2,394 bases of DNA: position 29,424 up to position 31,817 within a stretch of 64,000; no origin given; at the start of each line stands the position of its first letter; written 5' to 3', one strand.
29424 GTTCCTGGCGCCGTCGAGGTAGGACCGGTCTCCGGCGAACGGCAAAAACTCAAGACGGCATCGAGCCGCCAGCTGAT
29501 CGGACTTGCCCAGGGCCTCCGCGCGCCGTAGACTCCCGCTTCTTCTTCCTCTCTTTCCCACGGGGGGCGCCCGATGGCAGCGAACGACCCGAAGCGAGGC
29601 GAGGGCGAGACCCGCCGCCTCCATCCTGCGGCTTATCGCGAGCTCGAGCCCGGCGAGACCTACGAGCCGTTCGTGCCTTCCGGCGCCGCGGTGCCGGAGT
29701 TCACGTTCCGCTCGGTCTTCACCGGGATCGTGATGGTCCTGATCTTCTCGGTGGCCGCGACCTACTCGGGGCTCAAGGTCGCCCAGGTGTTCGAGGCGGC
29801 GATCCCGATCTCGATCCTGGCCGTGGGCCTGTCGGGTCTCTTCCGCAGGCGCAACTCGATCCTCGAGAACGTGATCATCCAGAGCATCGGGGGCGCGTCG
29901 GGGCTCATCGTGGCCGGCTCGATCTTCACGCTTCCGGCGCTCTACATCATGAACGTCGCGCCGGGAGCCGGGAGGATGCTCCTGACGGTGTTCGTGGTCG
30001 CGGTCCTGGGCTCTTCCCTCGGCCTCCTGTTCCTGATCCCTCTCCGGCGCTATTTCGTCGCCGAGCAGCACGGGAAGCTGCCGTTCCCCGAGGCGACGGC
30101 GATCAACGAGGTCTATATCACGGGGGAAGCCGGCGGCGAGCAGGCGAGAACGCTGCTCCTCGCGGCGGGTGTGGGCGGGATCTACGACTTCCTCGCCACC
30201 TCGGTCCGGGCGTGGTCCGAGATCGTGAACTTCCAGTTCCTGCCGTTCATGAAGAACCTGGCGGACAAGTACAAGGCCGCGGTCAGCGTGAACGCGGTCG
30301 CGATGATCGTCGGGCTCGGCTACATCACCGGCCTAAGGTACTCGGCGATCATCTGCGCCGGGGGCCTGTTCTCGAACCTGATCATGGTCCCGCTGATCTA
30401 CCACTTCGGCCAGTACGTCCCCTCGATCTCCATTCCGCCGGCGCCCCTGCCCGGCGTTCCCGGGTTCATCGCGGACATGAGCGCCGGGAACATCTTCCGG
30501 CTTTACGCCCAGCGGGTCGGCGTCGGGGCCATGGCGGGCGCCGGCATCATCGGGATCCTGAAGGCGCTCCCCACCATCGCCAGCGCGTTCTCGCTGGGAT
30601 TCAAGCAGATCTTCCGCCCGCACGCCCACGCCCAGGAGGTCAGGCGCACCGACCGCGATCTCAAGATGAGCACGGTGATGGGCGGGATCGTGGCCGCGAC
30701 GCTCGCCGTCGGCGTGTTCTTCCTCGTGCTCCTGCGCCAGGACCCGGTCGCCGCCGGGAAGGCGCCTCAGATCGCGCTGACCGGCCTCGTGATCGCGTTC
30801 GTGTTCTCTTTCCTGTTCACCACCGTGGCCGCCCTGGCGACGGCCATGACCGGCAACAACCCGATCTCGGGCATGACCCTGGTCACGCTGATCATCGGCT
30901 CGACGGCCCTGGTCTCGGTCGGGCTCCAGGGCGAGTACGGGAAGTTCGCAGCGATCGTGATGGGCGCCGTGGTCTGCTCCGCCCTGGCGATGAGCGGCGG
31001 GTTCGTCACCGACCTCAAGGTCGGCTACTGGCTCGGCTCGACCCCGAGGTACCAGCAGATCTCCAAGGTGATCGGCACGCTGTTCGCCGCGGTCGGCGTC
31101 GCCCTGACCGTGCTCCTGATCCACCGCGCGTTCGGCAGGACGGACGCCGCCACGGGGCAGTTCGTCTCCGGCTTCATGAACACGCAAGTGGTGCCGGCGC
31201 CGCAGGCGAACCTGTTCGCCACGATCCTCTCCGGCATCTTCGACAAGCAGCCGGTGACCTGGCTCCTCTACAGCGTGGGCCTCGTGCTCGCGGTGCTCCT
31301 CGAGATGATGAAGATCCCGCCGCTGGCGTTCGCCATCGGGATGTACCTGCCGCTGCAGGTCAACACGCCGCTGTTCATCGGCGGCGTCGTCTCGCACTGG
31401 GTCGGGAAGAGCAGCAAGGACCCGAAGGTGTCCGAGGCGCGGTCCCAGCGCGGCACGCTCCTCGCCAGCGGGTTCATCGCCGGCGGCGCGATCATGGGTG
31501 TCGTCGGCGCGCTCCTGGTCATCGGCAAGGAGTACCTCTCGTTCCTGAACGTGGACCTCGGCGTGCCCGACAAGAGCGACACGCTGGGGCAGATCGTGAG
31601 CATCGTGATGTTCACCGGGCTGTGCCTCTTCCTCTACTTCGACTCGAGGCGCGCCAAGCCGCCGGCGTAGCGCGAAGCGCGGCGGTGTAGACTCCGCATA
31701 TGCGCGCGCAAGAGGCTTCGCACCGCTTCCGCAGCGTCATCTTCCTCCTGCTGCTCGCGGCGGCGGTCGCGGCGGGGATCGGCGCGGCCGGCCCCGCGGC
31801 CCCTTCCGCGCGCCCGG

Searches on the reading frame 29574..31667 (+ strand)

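Call 56: search_protein_families(library=pfam, proteins=[window:29574-31667:+], max_evalue=0.00001)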
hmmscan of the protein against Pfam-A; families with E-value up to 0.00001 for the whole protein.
window:29574-31667:+ (698 aa): 1 family
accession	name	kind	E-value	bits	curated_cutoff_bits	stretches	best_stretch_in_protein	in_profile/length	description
PF03169.20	OPT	-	4.1e-88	297.1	25.8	1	42-649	1-623/623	OPT oligopeptide transporter protein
